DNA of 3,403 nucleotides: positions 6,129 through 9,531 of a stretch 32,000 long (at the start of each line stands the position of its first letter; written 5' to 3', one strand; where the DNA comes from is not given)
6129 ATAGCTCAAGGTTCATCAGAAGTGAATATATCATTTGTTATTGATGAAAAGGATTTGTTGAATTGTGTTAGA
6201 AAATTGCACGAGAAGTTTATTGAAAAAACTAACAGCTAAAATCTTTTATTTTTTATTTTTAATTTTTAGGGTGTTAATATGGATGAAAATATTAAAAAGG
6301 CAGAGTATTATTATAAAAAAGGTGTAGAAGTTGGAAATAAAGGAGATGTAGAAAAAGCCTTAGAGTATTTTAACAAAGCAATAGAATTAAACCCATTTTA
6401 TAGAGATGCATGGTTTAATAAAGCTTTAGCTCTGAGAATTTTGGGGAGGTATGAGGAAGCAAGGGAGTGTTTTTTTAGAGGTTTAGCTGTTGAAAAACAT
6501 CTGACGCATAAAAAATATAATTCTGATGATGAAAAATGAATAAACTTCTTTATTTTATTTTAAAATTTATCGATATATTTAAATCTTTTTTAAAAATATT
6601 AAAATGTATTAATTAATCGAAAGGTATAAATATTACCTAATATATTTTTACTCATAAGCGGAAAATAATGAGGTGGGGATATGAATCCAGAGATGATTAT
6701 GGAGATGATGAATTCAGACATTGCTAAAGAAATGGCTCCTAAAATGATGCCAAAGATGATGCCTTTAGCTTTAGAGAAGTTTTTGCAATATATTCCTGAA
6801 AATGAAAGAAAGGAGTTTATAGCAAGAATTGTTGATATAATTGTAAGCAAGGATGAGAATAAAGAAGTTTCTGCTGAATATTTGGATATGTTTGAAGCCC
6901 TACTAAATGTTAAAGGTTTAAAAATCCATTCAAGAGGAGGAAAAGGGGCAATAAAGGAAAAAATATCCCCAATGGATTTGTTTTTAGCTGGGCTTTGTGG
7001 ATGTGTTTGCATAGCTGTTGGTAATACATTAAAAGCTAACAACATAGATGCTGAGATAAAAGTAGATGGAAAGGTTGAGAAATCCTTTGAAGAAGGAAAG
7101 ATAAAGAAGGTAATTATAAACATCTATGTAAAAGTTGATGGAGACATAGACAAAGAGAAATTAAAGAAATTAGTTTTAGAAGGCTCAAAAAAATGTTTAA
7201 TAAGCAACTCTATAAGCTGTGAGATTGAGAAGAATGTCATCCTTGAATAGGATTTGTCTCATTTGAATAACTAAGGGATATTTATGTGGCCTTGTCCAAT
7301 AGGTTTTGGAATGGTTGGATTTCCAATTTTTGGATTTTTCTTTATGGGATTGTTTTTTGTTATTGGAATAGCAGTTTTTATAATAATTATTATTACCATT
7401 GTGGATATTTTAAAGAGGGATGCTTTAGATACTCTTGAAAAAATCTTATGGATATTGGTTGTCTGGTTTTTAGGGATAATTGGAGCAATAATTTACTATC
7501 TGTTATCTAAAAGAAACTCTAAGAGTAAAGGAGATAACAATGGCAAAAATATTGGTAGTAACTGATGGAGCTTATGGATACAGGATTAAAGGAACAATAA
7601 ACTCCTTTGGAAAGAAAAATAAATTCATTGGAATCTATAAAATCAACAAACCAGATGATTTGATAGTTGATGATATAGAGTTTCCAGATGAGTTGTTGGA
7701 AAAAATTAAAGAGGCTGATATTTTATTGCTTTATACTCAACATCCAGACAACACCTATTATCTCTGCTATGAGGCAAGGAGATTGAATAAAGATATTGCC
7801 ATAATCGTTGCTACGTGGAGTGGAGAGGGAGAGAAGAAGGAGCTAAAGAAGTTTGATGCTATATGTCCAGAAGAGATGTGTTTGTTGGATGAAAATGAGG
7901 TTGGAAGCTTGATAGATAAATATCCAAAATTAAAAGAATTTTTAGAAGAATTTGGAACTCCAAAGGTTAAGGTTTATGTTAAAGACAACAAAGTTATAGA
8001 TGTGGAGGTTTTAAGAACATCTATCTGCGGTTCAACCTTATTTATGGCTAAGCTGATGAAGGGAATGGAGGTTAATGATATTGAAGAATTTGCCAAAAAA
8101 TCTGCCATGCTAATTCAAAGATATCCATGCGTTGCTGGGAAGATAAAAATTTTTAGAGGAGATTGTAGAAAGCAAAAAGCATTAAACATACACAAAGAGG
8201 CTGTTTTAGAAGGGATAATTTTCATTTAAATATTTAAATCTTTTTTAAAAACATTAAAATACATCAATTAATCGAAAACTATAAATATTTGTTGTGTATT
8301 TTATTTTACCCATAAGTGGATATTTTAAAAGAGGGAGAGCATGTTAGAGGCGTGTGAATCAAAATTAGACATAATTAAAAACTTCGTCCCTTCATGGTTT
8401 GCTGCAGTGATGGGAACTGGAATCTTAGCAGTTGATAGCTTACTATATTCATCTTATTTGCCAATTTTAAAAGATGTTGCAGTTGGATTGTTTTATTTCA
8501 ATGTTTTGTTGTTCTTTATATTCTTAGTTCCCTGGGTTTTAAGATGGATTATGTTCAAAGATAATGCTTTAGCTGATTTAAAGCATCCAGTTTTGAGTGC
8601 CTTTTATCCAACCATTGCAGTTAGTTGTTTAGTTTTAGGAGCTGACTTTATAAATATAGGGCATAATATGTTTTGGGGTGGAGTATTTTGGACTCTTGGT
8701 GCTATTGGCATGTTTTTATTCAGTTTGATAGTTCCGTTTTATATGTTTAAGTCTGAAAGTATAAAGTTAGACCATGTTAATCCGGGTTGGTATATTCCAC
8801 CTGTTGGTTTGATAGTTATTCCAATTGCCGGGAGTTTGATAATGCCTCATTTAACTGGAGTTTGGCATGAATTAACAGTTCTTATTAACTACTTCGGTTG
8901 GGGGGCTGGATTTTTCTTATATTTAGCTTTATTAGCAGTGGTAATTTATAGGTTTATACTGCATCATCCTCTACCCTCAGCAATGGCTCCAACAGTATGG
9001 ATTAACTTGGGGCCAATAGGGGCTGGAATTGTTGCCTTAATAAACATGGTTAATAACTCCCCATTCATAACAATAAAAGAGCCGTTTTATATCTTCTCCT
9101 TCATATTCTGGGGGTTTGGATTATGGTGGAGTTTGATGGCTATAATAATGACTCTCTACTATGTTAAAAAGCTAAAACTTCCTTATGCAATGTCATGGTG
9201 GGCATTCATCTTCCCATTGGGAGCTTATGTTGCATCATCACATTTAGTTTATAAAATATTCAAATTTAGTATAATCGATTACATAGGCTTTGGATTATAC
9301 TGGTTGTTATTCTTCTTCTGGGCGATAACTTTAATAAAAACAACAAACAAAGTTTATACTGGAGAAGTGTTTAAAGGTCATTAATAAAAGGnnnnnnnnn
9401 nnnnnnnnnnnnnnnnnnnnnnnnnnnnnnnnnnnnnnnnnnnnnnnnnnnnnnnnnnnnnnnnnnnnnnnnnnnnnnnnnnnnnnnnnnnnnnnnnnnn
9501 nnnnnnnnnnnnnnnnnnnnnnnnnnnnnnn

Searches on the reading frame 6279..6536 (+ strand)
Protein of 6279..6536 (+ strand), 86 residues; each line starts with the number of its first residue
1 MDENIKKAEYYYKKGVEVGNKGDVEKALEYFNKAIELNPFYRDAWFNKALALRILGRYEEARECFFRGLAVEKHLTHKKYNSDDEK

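Call 57: search_protein_families(library=pfam, proteins=[window:6279-6536:+], max_evalue=0.0001)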
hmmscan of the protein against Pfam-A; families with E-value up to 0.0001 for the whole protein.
window:6279-6536:+ (86 aa): 10 families
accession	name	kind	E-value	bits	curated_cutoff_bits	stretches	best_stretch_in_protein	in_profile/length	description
PF00515.34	TPR_1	-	6.9e-17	60.9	27.8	2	8-40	1-33/34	Tetratricopeptide repeat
PF13181.12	TPR_8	-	5.3e-14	51.6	25.7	1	8-39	1-32/34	Tetratricopeptide repeat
PF07719.23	TPR_2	-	1.1e-13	50.6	27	2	8-39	1-32/34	Tetratricopeptide repeat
PF13432.12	TPR_16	-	6.8e-10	39.7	32.7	1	14-63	3-52/65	Tetratricopeptide repeat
PF13431.12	TPR_17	-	3.9e-09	36.5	24.4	1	30-63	1-34/34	Tetratricopeptide repeat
PF13414.12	TPR_11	-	2.6e-08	33.8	26.8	1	21-52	7-38/42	TPR repeat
PF13428.12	TPR_14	-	2.8e-07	31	23.5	0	22-49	15-42/44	Tetratricopeptide repeat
PF13424.12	TPR_12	-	9.4e-07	29.4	30.1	0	44-65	5-26/77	Tetratricopeptide repeat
PF14559.12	TPR_19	-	4.8e-05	24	25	1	22-69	5-52/68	Tetratricopeptide repeat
PF08238.18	Sel1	-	7.5e-05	23.6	30.7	0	22-38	19-35/36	Sel1 repeat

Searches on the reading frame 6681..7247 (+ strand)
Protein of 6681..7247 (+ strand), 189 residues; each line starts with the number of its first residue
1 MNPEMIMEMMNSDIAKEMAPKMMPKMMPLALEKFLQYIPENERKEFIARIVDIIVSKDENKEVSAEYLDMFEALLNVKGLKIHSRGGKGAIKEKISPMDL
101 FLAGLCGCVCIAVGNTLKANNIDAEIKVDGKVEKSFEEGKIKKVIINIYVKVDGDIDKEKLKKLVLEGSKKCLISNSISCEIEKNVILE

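Call 57: search_protein_families(library=pfam, proteins=[window:6681-7247:+], max_evalue=0.0001)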
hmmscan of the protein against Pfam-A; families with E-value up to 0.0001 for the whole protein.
window:6681-7247:+ (189 aa): 1 family
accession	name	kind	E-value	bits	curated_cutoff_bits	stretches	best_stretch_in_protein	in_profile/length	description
PF02566.24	OsmC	-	2.6e-16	60.3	27.5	1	93-183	4-96/100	OsmC-like protein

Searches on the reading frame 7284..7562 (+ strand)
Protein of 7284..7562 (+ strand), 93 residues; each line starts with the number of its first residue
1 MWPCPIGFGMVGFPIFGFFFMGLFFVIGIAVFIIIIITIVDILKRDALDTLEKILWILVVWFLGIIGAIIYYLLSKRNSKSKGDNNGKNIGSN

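Call 57: search_protein_families(library=pfam, proteins=[window:7284-7562:+], max_evalue=0.0001)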
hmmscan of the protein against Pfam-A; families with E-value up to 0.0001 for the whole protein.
window:7284-7562:+ (93 aa): 1 family
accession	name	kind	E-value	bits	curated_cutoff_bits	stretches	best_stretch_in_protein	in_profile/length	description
PF13396.11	PLDc_N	-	6.1e-09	36.2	23.3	1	33-74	1-40/42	Phospholipase_D-nuclease N-terminal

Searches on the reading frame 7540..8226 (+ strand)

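Call 57: search_protein_families(library=pfam, proteins=[window:7540-8226:+], max_evalue=0.0001)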
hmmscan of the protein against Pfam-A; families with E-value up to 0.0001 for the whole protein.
window:7540-8226:+ (229 aa): 1 family
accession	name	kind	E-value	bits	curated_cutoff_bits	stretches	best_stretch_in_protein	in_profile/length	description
PF02593.20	DUF166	-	2.3e-68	230.5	24.4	1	5-226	1-219/221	Domain of unknown function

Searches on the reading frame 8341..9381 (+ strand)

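Call 57: search_protein_families(library=pfam, proteins=[window:8341-9381:+], max_evalue=0.0001)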
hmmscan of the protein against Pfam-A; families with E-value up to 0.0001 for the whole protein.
window:8341-9381:+ (347 aa): 1 family
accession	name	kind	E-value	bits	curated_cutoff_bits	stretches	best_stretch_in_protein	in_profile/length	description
PF03595.22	SLAC1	-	9.9e-74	248.9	27.9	1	14-334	1-330/331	Voltage-dependent anion channel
